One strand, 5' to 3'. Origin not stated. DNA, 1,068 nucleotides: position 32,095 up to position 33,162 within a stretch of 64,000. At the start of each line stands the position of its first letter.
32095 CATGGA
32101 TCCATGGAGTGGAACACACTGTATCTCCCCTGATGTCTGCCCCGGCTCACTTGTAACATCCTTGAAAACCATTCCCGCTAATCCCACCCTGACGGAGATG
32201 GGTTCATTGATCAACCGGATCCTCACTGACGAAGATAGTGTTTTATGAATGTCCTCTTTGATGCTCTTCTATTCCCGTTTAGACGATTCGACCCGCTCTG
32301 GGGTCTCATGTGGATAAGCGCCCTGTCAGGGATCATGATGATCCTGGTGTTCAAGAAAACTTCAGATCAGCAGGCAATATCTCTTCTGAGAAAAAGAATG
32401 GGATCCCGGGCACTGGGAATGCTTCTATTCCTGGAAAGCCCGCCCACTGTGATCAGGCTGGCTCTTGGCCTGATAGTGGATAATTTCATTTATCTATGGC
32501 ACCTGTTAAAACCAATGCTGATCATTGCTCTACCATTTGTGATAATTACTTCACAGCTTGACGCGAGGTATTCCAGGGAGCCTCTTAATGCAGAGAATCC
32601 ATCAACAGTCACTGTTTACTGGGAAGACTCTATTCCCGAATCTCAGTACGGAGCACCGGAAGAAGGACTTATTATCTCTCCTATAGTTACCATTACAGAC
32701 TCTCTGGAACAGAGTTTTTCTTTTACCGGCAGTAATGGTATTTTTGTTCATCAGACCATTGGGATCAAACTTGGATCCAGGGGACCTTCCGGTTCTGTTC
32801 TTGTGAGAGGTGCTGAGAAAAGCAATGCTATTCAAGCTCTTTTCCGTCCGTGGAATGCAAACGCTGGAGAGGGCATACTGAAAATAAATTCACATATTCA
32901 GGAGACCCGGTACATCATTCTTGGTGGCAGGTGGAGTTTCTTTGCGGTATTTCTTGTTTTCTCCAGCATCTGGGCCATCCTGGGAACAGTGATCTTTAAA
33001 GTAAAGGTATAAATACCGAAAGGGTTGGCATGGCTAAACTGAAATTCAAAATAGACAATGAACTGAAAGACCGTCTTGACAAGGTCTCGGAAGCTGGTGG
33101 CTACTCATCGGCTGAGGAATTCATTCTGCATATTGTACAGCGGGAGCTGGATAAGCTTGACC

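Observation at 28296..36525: Nine-gene translationally coupled envelope operon: two AP-superfamily paralogues, orphan membrane protein, RHH, ABC-2 exporter, His-rich lipoprotein, TPR-like protein, cNMP-binding protein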

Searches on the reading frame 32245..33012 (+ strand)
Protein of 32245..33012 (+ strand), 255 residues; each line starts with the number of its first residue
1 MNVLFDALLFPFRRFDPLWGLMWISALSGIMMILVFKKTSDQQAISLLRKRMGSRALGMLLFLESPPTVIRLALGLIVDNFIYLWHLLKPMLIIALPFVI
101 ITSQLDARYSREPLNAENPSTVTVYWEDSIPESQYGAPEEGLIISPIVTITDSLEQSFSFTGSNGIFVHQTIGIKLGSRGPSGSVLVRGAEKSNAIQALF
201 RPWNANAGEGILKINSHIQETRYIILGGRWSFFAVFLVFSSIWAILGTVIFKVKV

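Call 4: search_protein_families(library=pfam, proteins=[window:32245-33012:+], max_evalue=0.01)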
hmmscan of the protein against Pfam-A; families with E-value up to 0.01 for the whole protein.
window:32245-33012:+ (255 aa): 0 families

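Call 5: search_protein_families(library=ncbifam, proteins=[window:32245-33012:+], max_evalue=0.1)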
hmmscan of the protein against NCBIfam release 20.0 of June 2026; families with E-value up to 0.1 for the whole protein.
window:32245-33012:+ (255 aa): 0 families

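Call 8: find_homologous_proteins(query=window:32245-33009:+, max_evalue=0.001)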
Query window:32245-33009:+ (255 aa): 64 proteins with E <= 0.001 among 801 candidates.
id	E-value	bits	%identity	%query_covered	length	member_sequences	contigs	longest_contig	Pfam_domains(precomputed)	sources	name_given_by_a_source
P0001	7.0e-163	558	100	100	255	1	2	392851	-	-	-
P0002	6.7e-137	473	83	100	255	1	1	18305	-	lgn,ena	-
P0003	4.0e-130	450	78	100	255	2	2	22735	-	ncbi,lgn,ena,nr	ncbi:MAG: hypothetical protein KAR40_17540 [Candidatus Sabulitectum sp.]|nr:hypothetical protein [Ca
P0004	9.1e-126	436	75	100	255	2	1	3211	-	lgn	-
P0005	3.2e-125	434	76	100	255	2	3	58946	-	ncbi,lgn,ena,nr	ncbi:MAG: hypothetical protein K8S62_05170 [Candidatus Sabulitectum sp.]|nr:hypothetical protein [Ca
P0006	5.4e-124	430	74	100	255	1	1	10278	-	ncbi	-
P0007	6.0e-124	430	75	100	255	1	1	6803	-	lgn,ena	-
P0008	6.3e-122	424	75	100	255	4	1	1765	-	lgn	-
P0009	6.5e-120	417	74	100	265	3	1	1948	-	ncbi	-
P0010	1.6e-118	412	72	100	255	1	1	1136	-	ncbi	-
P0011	5.0e-117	407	72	100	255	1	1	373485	-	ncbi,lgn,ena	-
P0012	7.6e-117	407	71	100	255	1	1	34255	-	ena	-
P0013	4.6e-115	401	72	100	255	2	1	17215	-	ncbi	-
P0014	6.5e-115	401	71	100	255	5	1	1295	-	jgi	-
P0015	7.7e-115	400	68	100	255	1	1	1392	-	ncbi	-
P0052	5.1e-53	198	44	98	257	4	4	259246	-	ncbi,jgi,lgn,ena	-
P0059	5.5e-48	181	40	100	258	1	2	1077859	-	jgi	jgi:hypothetical protein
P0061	3.3e-46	176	42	100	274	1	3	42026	-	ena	-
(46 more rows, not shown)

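Call 11: find_encoding_contigs(protein=P0059, flank=10000, max_places=2)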
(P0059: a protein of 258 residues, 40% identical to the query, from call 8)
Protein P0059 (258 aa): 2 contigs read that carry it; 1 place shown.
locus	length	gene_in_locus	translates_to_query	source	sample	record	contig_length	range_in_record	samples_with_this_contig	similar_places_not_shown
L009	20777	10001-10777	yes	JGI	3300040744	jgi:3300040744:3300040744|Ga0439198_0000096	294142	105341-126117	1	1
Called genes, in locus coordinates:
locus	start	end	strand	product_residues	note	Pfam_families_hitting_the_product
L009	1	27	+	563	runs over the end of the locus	PF01326:PPDK_N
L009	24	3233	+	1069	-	PF01326:PPDK_N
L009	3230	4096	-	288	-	PF00149:Metallophos (weak)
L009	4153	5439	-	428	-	PF02812:ELFV_dehydrog_N, PF00208:ELFV_dehydrog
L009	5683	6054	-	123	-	-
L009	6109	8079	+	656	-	PF01663:Phosphodiest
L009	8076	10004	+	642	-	PF01663:Phosphodiest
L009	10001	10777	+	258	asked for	-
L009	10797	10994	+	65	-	-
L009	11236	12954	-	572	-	PF13517:FG-GAP_3, PF13860:FlgD_ig (weak), PF18962:Por_Secre_tail (weak)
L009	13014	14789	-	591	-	PF01839:FG-GAP (faint), PF13517:FG-GAP_3, PF13860:FlgD_ig (weak), PF18962:Por_Secre_tail (weak)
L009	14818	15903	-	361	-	PF03781:FGE-sulfatase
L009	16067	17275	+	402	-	PF08448:PAS_4 (faint), PF13188:PAS_8 (faint), PF00989:PAS (weak), PF13426:PAS_9, PF00990:GGDEF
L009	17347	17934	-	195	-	-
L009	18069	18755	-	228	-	-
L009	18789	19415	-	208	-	-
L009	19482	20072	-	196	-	PF00932:LTD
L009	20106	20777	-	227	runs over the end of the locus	-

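Call 12: find_encoding_contigs(protein=P0052, flank=10000, max_places=2)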
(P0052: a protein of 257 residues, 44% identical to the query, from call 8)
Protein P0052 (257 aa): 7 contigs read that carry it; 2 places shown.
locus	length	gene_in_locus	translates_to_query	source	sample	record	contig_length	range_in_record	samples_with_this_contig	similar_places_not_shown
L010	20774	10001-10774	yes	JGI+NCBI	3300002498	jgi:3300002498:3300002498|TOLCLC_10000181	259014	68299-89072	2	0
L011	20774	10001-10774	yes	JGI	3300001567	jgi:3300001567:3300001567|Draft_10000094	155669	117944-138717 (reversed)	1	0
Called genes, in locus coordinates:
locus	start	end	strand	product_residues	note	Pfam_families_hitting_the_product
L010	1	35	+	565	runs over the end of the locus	PF01326:PPDK_N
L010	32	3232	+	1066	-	PF01326:PPDK_N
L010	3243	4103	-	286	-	-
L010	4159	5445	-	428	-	PF02812:ELFV_dehydrog_N, PF00208:ELFV_dehydrog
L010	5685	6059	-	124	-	-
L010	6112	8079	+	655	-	PF01663:Phosphodiest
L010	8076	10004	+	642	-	PF01663:Phosphodiest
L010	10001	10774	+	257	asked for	-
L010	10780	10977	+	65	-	-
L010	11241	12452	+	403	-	PF00909:Ammonium_transp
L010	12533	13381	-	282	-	PF00583:Acetyltransf_1, PF13508:Acetyltransf_7 (faint)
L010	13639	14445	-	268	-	PF13489:Methyltransf_23, PF07021:MetW, PF08241:Methyltransf_11, PF08242:Methyltransf_12, PF13649:Methyltransf_25, PF13847:Methyltransf_31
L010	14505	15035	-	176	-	PF04229:GrpB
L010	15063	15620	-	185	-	PF12675:DUF3795 (faint)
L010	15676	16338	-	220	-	PF13527:Acetyltransf_9 (weak), PF00583:Acetyltransf_1, PF13508:Acetyltransf_7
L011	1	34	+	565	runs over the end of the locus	PF01326:PPDK_N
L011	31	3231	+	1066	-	PF01326:PPDK_N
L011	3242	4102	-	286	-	-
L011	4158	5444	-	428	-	PF02812:ELFV_dehydrog_N, PF00208:ELFV_dehydrog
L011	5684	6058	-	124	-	-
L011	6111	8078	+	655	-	PF01663:Phosphodiest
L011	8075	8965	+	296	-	PF01663:Phosphodiest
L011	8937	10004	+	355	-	PF01663:Phosphodiest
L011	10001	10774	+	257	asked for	-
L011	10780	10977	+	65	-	-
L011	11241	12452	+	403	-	PF00909:Ammonium_transp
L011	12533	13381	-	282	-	PF00583:Acetyltransf_1, PF13508:Acetyltransf_7 (faint)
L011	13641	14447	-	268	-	PF13489:Methyltransf_23, PF07021:MetW, PF08241:Methyltransf_11, PF08242:Methyltransf_12, PF13649:Methyltransf_25, PF13847:Methyltransf_31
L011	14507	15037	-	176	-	PF04229:GrpB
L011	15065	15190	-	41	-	-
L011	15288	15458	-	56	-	-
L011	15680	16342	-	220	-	PF13527:Acetyltransf_9 (weak), PF00583:Acetyltransf_1, PF13508:Acetyltransf_7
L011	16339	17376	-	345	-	-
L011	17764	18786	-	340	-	PF02518:HATPase_c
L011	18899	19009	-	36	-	-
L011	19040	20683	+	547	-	PF03721:UDPG_MGDP_dh_N, PF00984:UDPG_MGDP_dh, PF03720:UDPG_MGDP_dh_C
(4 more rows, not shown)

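Call 13: find_encoding_contigs(protein=P0061, flank=10000, max_places=2)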
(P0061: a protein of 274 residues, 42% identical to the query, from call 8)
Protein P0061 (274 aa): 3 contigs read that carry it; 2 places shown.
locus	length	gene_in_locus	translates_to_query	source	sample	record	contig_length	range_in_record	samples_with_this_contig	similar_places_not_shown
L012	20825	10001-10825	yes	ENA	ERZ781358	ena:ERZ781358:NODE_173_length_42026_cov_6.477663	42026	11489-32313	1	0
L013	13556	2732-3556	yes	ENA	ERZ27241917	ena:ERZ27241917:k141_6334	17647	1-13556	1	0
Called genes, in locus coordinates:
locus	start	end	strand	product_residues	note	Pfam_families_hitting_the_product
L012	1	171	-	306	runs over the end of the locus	PF04055:Radical_SAM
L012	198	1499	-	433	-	PF02127:Peptidase_M18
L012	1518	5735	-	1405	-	PF01869:BcrAD_BadFG, PF09989:DUF2229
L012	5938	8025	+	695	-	PF01663:Phosphodiest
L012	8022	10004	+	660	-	PF01663:Phosphodiest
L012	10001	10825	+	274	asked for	-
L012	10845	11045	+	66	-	-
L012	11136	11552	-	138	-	-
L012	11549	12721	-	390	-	PF14306:PUA_2, PF01747:ATP-sulfurylase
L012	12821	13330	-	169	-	PF01661:Macro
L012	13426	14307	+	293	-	PF00005:ABC_tran, PF13304:AAA_21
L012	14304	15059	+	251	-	PF12730:ABC2_membrane_4 (weak), PF12679:ABC2_membrane_2, PF13346:ABC2_membrane_5 (weak)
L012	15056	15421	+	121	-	-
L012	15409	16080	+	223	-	-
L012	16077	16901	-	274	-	PF00583:Acetyltransf_1, PF13508:Acetyltransf_7 (weak)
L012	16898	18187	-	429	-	PF00989:PAS (faint), PF08448:PAS_4 (faint), PF13426:PAS_9 (faint), PF00990:GGDEF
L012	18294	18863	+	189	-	PF00027:cNMP_binding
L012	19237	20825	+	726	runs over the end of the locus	PF19313:DUF5916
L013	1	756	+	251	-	?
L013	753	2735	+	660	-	PF01663:Phosphodiest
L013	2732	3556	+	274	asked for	-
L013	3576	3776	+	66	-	-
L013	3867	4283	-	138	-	-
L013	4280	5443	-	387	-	PF14306:PUA_2, PF01747:ATP-sulfurylase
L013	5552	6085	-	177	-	PF01661:Macro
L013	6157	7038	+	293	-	PF00005:ABC_tran, PF13304:AAA_21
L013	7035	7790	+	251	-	PF12730:ABC2_membrane_4 (weak), PF12679:ABC2_membrane_2, PF13346:ABC2_membrane_5 (weak)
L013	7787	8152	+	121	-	-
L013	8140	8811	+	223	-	-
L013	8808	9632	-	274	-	PF00583:Acetyltransf_1, PF13508:Acetyltransf_7 (weak)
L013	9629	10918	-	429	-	PF00989:PAS (faint), PF08448:PAS_4 (faint), PF13426:PAS_9 (faint), PF00990:GGDEF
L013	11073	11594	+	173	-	PF00027:cNMP_binding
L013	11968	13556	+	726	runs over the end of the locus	PF19313:DUF5916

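Call 27: search_protein_representatives(alignment_id=A1)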
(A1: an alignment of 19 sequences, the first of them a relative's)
Query: 19 sequences, 261 profile positions. Proteins with E-value up to 0.001 (for the whole library): 1863; up to 1e-10: 1093; up to 1e-30: 44. The best 150 are listed.
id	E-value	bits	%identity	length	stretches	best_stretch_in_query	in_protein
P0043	2.4e-115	400.7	-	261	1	1-261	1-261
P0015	3.3e-112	390.4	-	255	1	1-261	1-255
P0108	3.5e-95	334.6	-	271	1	1-261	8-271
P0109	8.5e-86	303.8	-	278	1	6-261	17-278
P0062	1.0e-83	297.0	-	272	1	2-261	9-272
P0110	1.7e-83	296.3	-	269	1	1-261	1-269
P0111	6.3e-83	294.4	-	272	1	2-261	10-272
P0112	2.5e-77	276.1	-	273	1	2-261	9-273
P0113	6.9e-59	215.6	-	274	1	2-261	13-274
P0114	2.9e-51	190.6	-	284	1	2-261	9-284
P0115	1.8e-49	184.7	-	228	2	59-190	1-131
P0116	3.6e-48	180.5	-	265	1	1-261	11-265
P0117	2.2e-47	177.9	-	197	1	2-142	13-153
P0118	1.4e-40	155.7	-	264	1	2-260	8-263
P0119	4.0e-37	144.3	-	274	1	2-261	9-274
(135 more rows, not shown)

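Call 29: predict_structure(alignment_id=A1)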
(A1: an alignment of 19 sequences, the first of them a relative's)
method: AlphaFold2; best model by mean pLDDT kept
length: 255 residues; sequences in the alignment: 19
mean_pLDDT: 85.0   pTM: 0.73
mean pLDDT of the five models: 85.0, 84.1, 80.6, 77.5, 75.0
residues with pLDDT >= 90: 38; 70-90: 207; 50-70: 10; < 50: 0
segments of 3 or more residues with pLDDT < 50: none
pLDDT, mean of each block of 10 residues (from residue 1): 82 86 90 84 82 81 82 88 87 88 89 88 89 77 86 88 88 84 84 74 81 88 88 91 88 67
secondary structure, 60 per line:
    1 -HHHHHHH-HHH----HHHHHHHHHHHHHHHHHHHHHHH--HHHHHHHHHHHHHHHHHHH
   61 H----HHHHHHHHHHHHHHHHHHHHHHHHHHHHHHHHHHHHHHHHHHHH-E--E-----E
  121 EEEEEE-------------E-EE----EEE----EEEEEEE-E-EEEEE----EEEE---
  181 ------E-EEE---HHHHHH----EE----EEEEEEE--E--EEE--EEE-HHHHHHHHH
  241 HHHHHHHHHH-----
elements in order: H2-8 H17-39 H42-61 H66-109 E120-126 E148-150 E155-161 E165-169 E174-177 E189-191 H195-200 E211-217 E223-225 E228-230 H232-250

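Call 33: fold_search(model_id=the predicted structure, library=pdb)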
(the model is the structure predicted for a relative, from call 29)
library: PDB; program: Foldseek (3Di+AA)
matches with E <= 10: 204; with E <= 0.001: 0
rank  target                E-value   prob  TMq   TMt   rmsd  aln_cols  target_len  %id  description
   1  8zal_B                2.4e-01  0.12  0.20  0.16  20.4       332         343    7  EmrAB-TolC MFS-type tripartite multidrug efflux pump EA (released 2025-04-30)
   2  8zar_C                2.4e-01  0.08  0.18  0.15  21.5       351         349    6  EmrAB-TolC MFS-type tripartite multidrug efflux pump FA (released 2025-04-30)
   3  8zar_D                2.6e-01  0.11  0.20  0.15  22.1       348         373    7  EmrAB-TolC MFS-type tripartite multidrug efflux pump FA (released 2025-04-30)
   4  8zar_B                3.4e-01  0.10  0.21  0.16  20.2       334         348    7  EmrAB-TolC MFS-type tripartite multidrug efflux pump FA (released 2025-04-30)
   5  4k5r_B                4.9e-01  0.08  0.15  0.10  12.1       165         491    8  The 2.0 angstrom crystal structure of MTMOIV, a baeyer-villiger monooxygenase from the mithramycin biosynthetic pathwa (released 2013-10-09)
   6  4k5s                  5.8e-01  0.04  0.13  0.09  11.5       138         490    9  The crystal structure of premithramycin B in complex with MTMOIV, a baeyer-villiger monooxygenase from the mithramycin b (released 2013-10-09)
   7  2xdh                  6.2e-01  0.14  0.15  0.25  13.2       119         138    6  Non-cellulosomal cohesin from the hyperthermophilic archaeon Archaeoglobus fulgidus (released 2010-05-26)
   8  5dac_B                7.8e-01  0.08  0.15  0.11  16.0       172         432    8  ATP-gamma-S bound Rad50 from Chaetomium thermophilum in complex with DNA (released 2016-03-02)
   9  3fpp_A                8.3e-01  0.10  0.22  0.21  18.1       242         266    7  Crystal structure of E.coli MacA (released 2009-04-28)
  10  2f1m_A                8.3e-01  0.09  0.19  0.21  14.6       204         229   10  Conformational flexibility in the multidrug efflux system protein AcrA (released 2006-03-21)
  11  5dac_A                8.3e-01  0.08  0.16  0.11  16.5       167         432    6  ATP-gamma-S bound Rad50 from Chaetomium thermophilum in complex with DNA (released 2016-03-02)
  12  5da9_A                8.3e-01  0.07  0.15  0.11  15.4       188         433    7  ATP-gamma-S bound Rad50 from Chaetomium thermophilum in complex with the Rad50-binding domain of Mre11 (released 2016-03-02)
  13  8zal_A                9.9e-01  0.06  0.20  0.17  19.0       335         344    7  EmrAB-TolC MFS-type tripartite multidrug efflux pump EA (released 2025-04-30)
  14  8ffy_B                1.3e+00  0.35  0.22  0.13  12.7       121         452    8  Cryo-electron microscopy structure of human mt-SerRS in complex with mt-tRNA(UGA-TL) (released 2023-08-23)
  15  6iok_I                1.4e+00  0.09  0.20  0.16  17.1       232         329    9  Cryo-EM structure of multidrug efflux pump MexAB-OprM (0 degree state) (released 2019-04-03)
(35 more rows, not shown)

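Call 37: find_related_loci(query=A4, collection=genome_contigs, flank=8000)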
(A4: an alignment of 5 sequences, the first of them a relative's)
Query A4 (275 aa) in genome_contigs; peptide patterns used: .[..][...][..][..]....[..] (x = any residue, [..] = any of these).
64 stretches matched a pattern; 5 encode a relative of the query (tblastn E <= 1e-3); 5 distinct loci.
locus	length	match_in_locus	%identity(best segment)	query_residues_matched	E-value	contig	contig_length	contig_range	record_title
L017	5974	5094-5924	44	1-275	2e-71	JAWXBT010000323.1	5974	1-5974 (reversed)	MAG: bacterium isolate MP7G1.125 k99_2284298, whole genome shotgun sequence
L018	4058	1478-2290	41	8-275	9e-62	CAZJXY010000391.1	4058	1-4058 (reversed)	MAG TPA_asm: uncultured Bdellovibrionales bacterium isolate SRP173033_co3_101 genome assembly, contig: NODE_36080_length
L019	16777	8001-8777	39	12-275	3e-50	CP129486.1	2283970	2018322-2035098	MAG: Bdellovibrionota bacterium isolate cMAG.10 chromosome, complete genome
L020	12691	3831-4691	39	1-275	2e-47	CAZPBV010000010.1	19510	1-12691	MAG TPA_asm: uncultured Bdellovibrionales bacterium isolate binchicken_co326_109 genome assembly, contig: NODE_1331_leng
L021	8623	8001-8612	38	2-206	1e-42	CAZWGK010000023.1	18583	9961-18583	MAG TPA_asm: uncultured Bdellovibrionales bacterium isolate SRP193358_co1_702 genome assembly, contig: NODE_7572_length_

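Call 41: search_protein_families(library=pfam, proteins=[L019:4153-5496:+, L019:5500-7608:+, L019:7765-7977:+, L019:8001-8780:+, L019:8786-9628:+, L019:9629-11617:+, L019:11737-12168:+, L019:3032-3964:-, L019:12343-13500:-], max_evalue=0.01)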
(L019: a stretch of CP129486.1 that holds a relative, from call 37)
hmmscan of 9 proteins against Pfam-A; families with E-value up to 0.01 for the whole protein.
L019:4153-5496:+ (447 aa): 5 families
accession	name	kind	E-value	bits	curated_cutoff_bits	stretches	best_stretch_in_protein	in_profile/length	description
PF00884.28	Sulfatase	-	2.2e-53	182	25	1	40-323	1-301/301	Sulfatase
PF01663.27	Phosphodiest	-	7.8e-14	52.5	23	1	43-269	2-220/342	Type I phosphodiesterase / nucleotide pyrophosphatase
PF16347.10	SGSH_C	-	8.5e-07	29.7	29.3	1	284-335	11-65/154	N-sulphoglucosamine sulphohydrolase, C-terminal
PF07394.17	DUF1501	-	0.0011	18.6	27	1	239-279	270-315/390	Protein of unknown function (DUF1501)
PF02995.22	DUF229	-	0.0047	16.1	25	1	240-279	313-352/496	Protein of unknown function (DUF229)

L019:5500-7608:+ (702 aa): 1 family
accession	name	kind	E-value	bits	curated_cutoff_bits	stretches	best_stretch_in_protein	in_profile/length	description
PF01663.27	Phosphodiest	-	3e-28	99.9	23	2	413-627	146-323/342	Type I phosphodiesterase / nucleotide pyrophosphatase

L019:7765-7977:+ (70 aa): 0 families

L019:8001-8780:+ (259 aa): 0 families

L019:8786-9628:+ (280 aa): 3 families
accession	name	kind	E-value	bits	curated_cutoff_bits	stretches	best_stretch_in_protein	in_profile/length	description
PF00884.28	Sulfatase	-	2.5e-07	30.8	25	1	176-261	170-253/301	Sulfatase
PF01663.27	Phosphodiest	-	5.2e-06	26.7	23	0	217-250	182-220/342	Type I phosphodiesterase / nucleotide pyrophosphatase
PF08665.17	PglZ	-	0.0015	19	25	1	200-255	125-176/179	PglZ domain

L019:9629-11617:+ (662 aa): 1 family
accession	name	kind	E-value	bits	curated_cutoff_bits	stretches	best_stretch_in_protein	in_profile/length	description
PF01663.27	Phosphodiest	-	4e-28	99.5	23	2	41-177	1-116/342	Type I phosphodiesterase / nucleotide pyrophosphatase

L019:11737-12168:+ (143 aa): 5 families
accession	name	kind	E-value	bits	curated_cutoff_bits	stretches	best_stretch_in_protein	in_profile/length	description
PF13436.11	Gly-zipper_OmpA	-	1.4e-08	34.9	27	1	70-112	1-43/44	Glycine-zipper domain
PF13441.11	Gly-zipper_YMGG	-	4.9e-08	33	28.9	1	68-110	2-40/45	YMGG-like Gly-zipper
PF04888.17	SseC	-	0.00098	19.2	30.2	1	37-119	21-110/312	Secretion system effector C (SseC) like family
PF13488.11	Gly-zipper_Omp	-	0.0023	18.2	25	1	75-109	1-35/46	Glycine zipper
PF20159.5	YidB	-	0.0072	17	24.3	1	69-129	18-73/132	YidB-like protein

L019:3032-3964:- (310 aa): 1 family
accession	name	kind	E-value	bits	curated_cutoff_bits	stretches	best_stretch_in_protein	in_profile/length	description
PF01507.26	PAPS_reduct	-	7.9e-57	192.5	22.5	1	40-264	2-174/175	Phosphoadenosine phosphosulfate reductase domain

L019:12343-13500:- (385 aa): 4 families
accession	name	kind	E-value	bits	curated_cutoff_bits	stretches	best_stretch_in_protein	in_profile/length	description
PF01872.23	RibD_C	-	1.8e-42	145.8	24.1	1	157-369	1-194/197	RibD C-terminal domain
PF00383.29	dCMP_cyt_deam_1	-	2.2e-18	66.5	25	1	10-110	3-101/102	Cytidine and deoxycytidylate deaminase zinc-binding region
PF14437.12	MafB19-deam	-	4.3e-11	43.3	27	1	35-117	25-107/142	MafB19-like deaminase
PF18785.7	Inv-AAD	-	0.0012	19.2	26.5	1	65-135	42-117/129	Invertebrate-AID/APOBEC-deaminase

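Call 58: search_protein_families(library=pfam, alignment_id=A2, max_evalue=1)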
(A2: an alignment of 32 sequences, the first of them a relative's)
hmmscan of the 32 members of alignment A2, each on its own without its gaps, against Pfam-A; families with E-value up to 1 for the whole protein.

A. member 1, P0001 (255 aa): 0 families

B. families by the number of members that match (of 32 scanned): 19 families
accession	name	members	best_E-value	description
PF01956.21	EMC3_TMCO1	2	1.4e-06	Integral membrane protein EMC3/TMCO1-like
PF15206.11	FAM209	2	0.064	FAM209 family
PF19608.4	DUF6113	1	0.0032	Family of unknown function (DUF6113)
PF09877.14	EhaL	1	0.016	Energy-converting hydrogenase subunit EhaL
PF01496.24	V_ATPase_I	1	0.053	V-type ATPase 116kDa subunit family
PF16640.11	Big_3_5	1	0.053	Bacterial Ig-like domain (group 3)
PF04465.17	DUF499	1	0.088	Protein of unknown function (DUF499)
PF00737.25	PsbH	1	0.098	Photosystem II 10 kDa phosphoprotein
PF06754.17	PhnG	1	0.12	Phosphonate metabolism protein PhnG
PF05297.16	Herpes_LMP1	1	0.15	Herpesvirus latent membrane protein 1 (LMP1)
PF18154.6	pPIWI_RE_REase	1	0.16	REase associating with pPIWI_RE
PF12522.13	UL73_N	1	0.16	Cytomegalovirus glycoprotein N terminal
PF10372.14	CdaS_N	1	0.17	Diadenylate cyclase CdaS, N-terminal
PF10469.15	AKAP7_NLS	1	0.17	AKAP7 2'5' RNA ligase-like domain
PF21389.3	CASTOR1_ACT-like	1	0.23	Cytosolic arginine sensor for mTORC1 subunit 1/2, ACT-like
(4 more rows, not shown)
